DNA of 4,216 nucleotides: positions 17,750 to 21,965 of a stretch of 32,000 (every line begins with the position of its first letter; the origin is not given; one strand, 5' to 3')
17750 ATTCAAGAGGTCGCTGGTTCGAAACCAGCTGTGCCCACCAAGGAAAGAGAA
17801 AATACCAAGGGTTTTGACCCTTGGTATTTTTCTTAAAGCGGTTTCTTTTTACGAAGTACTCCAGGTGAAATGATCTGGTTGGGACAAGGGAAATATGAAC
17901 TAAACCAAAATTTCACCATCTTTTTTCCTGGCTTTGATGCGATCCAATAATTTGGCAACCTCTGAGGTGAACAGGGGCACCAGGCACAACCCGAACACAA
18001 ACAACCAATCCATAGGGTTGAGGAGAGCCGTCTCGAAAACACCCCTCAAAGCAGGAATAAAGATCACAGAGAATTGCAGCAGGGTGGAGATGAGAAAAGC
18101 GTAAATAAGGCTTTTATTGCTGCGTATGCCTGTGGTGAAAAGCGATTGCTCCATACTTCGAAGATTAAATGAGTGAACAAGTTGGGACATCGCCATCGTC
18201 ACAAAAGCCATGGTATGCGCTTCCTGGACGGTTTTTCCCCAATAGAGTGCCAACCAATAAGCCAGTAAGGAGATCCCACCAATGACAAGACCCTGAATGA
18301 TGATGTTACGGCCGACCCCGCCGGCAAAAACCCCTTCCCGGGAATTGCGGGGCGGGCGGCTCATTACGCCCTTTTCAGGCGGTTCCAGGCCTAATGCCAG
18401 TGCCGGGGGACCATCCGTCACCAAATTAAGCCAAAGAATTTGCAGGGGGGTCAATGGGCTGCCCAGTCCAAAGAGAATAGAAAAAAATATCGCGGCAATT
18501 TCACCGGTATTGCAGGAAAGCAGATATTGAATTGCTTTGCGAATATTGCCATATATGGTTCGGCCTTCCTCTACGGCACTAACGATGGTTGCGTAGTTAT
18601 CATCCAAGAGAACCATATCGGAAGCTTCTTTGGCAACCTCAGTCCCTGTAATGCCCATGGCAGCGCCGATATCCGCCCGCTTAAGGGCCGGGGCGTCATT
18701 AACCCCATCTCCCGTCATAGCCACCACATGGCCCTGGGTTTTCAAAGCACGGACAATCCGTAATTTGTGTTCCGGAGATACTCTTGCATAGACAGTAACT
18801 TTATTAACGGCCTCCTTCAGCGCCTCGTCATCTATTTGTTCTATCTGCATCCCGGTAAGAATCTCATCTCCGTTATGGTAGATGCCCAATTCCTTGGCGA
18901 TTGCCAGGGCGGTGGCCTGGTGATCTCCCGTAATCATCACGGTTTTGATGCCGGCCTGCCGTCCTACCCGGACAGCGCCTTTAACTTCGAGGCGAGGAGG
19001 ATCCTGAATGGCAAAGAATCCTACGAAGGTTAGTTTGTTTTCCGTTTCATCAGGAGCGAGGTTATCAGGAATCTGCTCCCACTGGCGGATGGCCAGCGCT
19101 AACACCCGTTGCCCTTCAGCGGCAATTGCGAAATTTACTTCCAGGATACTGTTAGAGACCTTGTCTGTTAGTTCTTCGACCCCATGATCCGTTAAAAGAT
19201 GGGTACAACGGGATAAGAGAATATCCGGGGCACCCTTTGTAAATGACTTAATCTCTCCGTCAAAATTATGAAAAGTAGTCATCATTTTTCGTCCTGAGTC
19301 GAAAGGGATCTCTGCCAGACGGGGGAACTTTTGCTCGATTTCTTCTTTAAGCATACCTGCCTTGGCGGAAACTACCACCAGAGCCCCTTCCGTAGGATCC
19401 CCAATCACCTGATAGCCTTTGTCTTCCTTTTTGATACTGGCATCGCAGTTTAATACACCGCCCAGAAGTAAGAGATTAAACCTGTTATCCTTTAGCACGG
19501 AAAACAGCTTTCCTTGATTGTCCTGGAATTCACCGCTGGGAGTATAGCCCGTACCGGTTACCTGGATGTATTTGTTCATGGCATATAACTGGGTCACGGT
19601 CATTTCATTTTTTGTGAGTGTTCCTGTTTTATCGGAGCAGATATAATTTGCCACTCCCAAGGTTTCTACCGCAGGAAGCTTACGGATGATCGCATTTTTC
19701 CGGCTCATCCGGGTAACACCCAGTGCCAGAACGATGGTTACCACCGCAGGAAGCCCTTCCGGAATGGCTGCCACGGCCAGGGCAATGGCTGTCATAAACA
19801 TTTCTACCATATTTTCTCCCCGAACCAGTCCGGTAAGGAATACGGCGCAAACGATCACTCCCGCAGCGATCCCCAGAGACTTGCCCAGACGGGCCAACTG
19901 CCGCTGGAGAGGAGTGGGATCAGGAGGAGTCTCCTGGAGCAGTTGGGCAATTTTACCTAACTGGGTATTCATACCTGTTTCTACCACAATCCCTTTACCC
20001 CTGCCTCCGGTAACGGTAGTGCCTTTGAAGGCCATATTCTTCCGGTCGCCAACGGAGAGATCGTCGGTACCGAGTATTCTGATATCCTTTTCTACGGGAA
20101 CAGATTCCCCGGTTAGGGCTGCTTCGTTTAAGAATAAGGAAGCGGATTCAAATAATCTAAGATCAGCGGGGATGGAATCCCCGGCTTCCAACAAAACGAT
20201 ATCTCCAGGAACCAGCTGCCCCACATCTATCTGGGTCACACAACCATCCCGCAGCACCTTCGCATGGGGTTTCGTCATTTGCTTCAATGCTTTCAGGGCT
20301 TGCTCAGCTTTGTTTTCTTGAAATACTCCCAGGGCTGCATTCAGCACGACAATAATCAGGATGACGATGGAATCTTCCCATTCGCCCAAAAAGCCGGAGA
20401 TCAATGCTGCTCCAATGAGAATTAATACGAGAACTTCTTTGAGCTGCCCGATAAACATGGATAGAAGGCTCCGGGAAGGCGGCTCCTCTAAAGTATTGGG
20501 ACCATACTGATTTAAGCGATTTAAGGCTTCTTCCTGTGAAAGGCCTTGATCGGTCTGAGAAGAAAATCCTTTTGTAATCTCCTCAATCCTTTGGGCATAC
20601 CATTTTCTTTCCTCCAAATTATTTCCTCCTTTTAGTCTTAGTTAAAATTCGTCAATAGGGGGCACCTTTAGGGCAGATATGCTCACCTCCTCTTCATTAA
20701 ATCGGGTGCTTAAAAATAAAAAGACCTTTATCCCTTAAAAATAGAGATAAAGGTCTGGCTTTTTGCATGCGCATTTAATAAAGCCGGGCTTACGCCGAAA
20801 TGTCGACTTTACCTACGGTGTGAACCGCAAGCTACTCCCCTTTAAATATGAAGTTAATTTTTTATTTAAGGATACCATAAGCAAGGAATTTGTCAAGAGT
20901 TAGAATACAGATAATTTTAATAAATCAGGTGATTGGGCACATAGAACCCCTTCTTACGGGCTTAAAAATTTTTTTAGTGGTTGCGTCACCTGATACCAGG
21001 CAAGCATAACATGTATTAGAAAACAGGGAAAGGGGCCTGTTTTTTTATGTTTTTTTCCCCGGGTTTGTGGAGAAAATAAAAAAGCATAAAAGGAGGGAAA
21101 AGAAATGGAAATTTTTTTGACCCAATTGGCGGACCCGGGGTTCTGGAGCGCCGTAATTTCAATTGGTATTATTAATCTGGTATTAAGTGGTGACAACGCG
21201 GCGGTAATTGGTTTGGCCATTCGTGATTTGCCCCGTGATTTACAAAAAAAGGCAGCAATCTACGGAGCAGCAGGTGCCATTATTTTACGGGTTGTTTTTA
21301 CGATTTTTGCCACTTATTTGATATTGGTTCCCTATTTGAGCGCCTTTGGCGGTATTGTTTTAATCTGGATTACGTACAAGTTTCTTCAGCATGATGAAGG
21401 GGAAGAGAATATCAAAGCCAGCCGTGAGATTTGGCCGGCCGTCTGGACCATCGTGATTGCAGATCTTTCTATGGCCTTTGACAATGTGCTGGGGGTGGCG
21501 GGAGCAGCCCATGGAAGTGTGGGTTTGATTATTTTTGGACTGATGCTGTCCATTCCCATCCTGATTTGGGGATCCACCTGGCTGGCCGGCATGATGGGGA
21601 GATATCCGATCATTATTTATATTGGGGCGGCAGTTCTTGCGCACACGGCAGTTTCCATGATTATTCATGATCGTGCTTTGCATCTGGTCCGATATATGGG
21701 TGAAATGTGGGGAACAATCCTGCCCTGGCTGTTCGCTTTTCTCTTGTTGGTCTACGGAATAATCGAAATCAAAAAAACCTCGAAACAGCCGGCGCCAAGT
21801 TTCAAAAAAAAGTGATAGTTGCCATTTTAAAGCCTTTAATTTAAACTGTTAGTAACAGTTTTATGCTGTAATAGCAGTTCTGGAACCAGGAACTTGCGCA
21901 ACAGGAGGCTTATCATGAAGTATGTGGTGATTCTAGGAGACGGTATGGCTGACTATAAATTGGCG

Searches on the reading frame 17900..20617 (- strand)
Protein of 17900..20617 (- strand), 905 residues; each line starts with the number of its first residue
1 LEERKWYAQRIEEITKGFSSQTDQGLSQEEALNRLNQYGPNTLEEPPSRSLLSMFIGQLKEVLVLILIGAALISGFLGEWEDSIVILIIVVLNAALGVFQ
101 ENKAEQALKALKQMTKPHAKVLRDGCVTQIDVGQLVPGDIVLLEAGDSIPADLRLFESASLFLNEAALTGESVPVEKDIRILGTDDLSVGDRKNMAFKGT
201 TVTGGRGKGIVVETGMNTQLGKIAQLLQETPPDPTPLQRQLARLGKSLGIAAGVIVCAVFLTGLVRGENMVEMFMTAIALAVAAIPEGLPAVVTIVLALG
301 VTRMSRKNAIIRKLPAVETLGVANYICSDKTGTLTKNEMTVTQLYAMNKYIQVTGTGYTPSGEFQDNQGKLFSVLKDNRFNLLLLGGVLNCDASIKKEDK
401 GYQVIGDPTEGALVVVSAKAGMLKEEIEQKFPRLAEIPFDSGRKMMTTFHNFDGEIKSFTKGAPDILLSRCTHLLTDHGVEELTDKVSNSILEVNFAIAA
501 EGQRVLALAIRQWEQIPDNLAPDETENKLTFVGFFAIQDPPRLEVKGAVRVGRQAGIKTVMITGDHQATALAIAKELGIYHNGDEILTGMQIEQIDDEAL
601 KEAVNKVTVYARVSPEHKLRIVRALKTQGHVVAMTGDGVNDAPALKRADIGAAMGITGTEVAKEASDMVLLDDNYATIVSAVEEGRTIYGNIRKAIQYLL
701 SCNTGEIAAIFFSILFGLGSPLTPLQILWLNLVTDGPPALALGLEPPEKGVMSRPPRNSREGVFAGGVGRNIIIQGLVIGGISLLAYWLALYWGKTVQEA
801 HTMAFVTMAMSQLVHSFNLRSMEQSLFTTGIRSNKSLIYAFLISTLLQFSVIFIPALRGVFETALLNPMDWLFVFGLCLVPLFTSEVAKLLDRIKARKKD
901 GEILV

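Call 23: search_protein_families(library=pfam, proteins=[window:17900-20617:-], max_evalue=0.1)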
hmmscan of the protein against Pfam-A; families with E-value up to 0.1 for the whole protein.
window:17900-20617:- (905 aa): 7 families
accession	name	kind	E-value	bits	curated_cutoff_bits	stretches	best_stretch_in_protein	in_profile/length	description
PF00122.25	E1-E2_ATPase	-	1.2e-58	198.1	28.1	1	114-307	2-181/181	E1-E2 ATPase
PF00689.26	Cation_ATPase_C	-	1.7e-57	194.4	27.3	1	720-891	2-175/175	Cation transporting ATPase, C-terminus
PF13246.12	Cation_ATPase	-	2.1e-24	85.8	21.7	1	389-473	2-90/91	Cation transport ATPase (P-type)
PF00702.32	Hydrolase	-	2.7e-21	77.3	26.4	1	513-649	69-191/191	haloacid dehalogenase-like hydrolase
PF00690.31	Cation_ATPase_N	-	8.6e-19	67.4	20.4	1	6-74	1-69/69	Cation transporter/ATPase, N-terminus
PF12710.13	HAD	-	0.00013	22.9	27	1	544-646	89-189/189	haloacid dehalogenase-like hydrolase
PF08282.18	Hydrolase_3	-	0.0073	16.5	20.9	1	626-676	200-249/255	haloacid dehalogenase-like hydrolase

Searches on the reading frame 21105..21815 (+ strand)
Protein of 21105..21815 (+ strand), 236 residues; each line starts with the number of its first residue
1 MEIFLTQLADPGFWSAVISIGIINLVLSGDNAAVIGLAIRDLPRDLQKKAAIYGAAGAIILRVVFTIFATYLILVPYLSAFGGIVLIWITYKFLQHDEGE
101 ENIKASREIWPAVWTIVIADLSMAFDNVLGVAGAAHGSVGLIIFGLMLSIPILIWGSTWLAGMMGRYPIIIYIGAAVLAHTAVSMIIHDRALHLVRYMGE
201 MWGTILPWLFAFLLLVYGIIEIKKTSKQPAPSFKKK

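Call 23: search_protein_families(library=pfam, proteins=[window:21105-21815:+], max_evalue=0.1)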
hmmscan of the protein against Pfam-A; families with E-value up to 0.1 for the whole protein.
window:21105-21815:+ (236 aa): 1 family
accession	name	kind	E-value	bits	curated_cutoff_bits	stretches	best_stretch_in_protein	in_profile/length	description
PF03741.22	TerC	-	1.4e-43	149.1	27.8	1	20-188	3-177/178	Integral membrane protein TerC family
